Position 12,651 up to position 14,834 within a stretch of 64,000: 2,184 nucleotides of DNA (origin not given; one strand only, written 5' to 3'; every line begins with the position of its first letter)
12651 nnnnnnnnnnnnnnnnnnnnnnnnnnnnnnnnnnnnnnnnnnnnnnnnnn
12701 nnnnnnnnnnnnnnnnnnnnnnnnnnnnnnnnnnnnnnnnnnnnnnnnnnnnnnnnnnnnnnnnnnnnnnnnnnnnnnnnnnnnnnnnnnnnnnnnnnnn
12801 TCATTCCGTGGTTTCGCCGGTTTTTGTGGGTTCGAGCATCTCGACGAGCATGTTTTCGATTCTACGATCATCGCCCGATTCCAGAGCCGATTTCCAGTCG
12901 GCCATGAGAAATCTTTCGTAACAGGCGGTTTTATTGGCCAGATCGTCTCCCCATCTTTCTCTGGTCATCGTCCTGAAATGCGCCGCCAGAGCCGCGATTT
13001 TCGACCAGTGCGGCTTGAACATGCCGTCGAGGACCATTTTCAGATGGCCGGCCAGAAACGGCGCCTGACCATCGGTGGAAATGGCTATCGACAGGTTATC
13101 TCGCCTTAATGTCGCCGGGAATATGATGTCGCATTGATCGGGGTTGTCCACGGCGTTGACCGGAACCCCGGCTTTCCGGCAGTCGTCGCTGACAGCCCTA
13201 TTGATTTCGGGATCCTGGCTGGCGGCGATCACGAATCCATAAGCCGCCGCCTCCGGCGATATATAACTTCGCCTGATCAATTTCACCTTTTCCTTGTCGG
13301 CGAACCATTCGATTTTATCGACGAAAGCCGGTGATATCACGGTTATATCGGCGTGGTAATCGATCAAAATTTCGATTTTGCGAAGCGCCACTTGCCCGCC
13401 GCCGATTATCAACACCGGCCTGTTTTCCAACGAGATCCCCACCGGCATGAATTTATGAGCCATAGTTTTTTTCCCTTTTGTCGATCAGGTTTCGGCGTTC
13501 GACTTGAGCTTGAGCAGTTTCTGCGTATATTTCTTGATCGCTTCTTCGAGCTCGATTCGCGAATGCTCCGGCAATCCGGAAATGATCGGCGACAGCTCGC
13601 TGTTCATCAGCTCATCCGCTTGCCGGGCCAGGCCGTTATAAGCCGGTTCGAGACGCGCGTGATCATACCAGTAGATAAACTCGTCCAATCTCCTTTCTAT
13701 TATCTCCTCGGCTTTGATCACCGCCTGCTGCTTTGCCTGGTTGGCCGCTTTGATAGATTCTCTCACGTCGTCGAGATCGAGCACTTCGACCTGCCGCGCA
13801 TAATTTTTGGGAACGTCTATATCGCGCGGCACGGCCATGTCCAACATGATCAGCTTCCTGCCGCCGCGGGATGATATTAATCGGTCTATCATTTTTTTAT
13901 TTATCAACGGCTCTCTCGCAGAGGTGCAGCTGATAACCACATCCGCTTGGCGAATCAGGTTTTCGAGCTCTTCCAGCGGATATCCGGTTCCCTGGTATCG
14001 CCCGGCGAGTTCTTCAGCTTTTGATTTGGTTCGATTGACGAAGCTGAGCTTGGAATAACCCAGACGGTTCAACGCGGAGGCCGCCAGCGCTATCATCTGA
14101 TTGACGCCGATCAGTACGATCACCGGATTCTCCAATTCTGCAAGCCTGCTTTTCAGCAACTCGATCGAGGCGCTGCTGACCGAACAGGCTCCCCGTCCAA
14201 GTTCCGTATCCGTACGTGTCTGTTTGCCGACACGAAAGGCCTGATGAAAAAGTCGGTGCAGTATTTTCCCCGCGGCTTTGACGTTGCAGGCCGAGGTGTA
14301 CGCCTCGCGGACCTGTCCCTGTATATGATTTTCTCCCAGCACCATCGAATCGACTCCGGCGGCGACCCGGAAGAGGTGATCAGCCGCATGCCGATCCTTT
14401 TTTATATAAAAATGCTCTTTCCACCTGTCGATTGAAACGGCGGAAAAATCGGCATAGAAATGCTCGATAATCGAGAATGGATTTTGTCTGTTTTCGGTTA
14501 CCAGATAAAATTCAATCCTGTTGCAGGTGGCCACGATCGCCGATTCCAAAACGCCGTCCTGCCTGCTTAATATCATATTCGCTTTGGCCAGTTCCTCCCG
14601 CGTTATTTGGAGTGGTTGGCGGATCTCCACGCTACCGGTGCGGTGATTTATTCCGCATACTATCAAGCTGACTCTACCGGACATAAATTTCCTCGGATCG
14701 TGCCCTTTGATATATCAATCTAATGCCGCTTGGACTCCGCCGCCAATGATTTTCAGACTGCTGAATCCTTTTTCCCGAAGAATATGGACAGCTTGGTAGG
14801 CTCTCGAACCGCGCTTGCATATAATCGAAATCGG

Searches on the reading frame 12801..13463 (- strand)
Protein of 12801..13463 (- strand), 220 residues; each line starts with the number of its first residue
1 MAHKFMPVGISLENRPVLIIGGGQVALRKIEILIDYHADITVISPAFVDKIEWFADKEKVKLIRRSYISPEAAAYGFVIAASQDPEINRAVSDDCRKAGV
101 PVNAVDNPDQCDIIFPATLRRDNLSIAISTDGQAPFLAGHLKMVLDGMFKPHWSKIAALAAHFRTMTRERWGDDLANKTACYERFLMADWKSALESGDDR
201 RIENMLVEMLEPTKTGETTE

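Call 6: search_protein_families(library=pfam, proteins=[window:12801-13463:-])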
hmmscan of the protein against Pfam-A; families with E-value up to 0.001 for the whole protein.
window:12801-13463:- (220 aa): 2 families
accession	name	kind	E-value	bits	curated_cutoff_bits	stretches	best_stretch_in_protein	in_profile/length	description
PF13241.12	NAD_binding_7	-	1.5e-28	99.8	22.1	1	10-117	3-104/104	Putative NAD(P)-binding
PF14824.11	Sirohm_synth_M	-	3.7e-05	23.6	25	1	121-142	1-22/28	Sirohaem biosynthesis protein central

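Call 69: search_protein_families(library=ncbifam, max_evalue=0.01, proteins=[window:12801-13463:-])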
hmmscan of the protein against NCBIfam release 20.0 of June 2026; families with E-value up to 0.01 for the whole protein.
window:12801-13463:- (220 aa): 5 families
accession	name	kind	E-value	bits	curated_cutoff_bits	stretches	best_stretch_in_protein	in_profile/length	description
TIGR01470.1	cysG_Nterm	subfamily_domain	6.4e-45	153.3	62.3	1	6-210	1-204/205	siroheme synthase, N-terminal domain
NF007922.1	PRK10637.1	equivalog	4e-43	148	400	1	6-212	2-209/450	siroheme synthase CysG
NF005222.0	PRK06718.1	equivalog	1.2e-33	116.4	204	1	5-156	2-152/203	NAD(P)-binding protein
NF004045.0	PRK05562.1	equivalog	2.1e-14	53.5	181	1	3-141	14-152/225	NAD(P)-dependent oxidoreductase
NF005223.0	PRK06719.1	equivalog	2.2e-13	50.2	223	1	5-150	4-145/157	precorrin-2 dehydrogenase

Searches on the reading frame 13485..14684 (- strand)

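Call 4: search_protein_families(library=ncbifam, proteins=[window:13485-14684:-])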
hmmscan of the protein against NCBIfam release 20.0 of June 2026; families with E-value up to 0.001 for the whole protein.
window:13485-14684:- (399 aa): 16 families
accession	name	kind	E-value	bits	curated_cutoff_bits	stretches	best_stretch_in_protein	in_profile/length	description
TIGR01035.1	hemA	equivalog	2.7e-101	339.5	209.55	1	8-391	2-386/416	glutamyl-tRNA reductase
NF000744.0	PRK00045.1-3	equivalog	2.8e-93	313.2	429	1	6-391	2-395/447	glutamyl-tRNA reductase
NF000750.0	PRK00045.3-4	equivalog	1.9e-50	172.1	289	1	8-391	4-384/439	glutamyl-tRNA reductase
NF010548.0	PRK13940.1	equivalog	1e-36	126.7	469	1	6-388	2-375/414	glutamyl-tRNA reductase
NF000752.0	PRK00045.4-2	equivalog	6e-32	111.3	381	1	47-337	46-311/412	glutamyl-tRNA reductase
NF000751.1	PRK00045.4-1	equivalog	2.4e-25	89.5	478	1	46-341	45-318/426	glutamyl-tRNA reductase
NF001909.0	PRK00676.1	equivalog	5.1e-25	88.2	478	1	6-329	2-305/338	glutamyl-tRNA reductase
NF006802.0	PRK09310.1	equivalog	8.5e-09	34.7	598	1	174-254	320-398/477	bifunctional 3-dehydroquinate dehydratase/shikimate dehydrogenase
NF005603.0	PRK07340.1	equivalog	0.00012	21.5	266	1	180-269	121-214/307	delta(1)-pyrroline-2-carboxylate reductase family protein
NF045643.1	ImmsucRedBhcD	equivalog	0.00015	21.3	500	1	179-267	120-211/321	iminosuccinate reductase BhcD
NF001319.0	PRK00258.3-3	equivalog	0.00015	20.9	252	1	185-255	121-193/279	shikimate dehydrogenase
NF004793.0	PRK06141.1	equivalog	0.00023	20.2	322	1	181-266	120-209/314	bifunctional Delta(1)-pyrroline-2-carboxylate/Delta(1)-piperideine-2-carboxylate reductase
NF001312.0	PRK00258.1-4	equivalog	0.00032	20.1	295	0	202-255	143-198/285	shikimate dehydrogenase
TIGR00507.1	aroE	equivalog_domain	0.00041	19.6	200.2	1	189-256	120-188/270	shikimate dehydrogenase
NF006379.0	PRK08618.1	equivalog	0.00054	19.4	417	1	181-266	122-212/326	ornithine cyclodeaminase family protein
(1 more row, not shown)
